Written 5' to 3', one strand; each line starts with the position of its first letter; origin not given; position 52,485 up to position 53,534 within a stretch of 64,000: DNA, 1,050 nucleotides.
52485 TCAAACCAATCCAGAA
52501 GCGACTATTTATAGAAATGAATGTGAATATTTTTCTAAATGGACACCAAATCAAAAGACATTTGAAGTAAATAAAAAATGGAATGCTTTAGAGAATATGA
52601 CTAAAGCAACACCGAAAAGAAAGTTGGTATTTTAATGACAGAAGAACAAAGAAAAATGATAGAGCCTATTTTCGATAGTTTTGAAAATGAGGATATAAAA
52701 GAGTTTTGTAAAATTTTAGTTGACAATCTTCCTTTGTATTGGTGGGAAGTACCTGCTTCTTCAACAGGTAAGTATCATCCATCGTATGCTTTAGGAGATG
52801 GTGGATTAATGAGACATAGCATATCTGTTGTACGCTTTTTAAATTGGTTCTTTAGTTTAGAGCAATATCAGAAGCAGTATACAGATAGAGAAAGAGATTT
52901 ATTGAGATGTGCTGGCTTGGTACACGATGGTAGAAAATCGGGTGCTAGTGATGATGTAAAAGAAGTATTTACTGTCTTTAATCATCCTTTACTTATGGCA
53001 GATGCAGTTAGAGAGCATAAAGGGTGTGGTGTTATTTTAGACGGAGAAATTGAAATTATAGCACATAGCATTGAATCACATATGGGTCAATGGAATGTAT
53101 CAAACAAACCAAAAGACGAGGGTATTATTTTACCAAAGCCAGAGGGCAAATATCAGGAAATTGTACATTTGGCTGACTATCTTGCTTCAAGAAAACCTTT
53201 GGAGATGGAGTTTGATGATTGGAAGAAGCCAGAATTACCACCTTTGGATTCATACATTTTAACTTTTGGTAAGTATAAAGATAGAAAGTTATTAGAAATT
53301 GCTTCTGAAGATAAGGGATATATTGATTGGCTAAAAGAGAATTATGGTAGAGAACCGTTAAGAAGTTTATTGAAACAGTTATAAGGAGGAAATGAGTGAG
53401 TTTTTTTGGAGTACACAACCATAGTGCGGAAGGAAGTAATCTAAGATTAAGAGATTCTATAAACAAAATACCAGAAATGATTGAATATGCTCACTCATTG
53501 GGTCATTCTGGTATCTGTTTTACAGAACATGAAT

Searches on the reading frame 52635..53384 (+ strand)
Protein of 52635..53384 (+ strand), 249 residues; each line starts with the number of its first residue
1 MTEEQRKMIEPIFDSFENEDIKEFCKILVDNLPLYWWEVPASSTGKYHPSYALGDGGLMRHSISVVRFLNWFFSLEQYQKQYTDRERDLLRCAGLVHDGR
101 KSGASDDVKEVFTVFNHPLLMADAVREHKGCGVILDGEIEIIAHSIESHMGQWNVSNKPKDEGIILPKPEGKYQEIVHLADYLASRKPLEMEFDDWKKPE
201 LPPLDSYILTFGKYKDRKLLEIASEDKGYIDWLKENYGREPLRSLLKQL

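Call 83: search_protein_families(library=pfam, proteins=[window:52635-53384:+], max_evalue=0.001)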
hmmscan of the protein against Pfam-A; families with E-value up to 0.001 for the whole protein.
window:52635-53384:+ (249 aa): 2 families
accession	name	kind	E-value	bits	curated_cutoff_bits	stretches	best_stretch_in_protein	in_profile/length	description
PF20600.3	ExoX-like_C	-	3.8e-11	42.6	26.5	1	209-236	1-28/30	Exodeoxyribonuclease X-like C-terminal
PF01966.28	HD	-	3.4e-07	31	22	1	60-184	3-114/116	HD domain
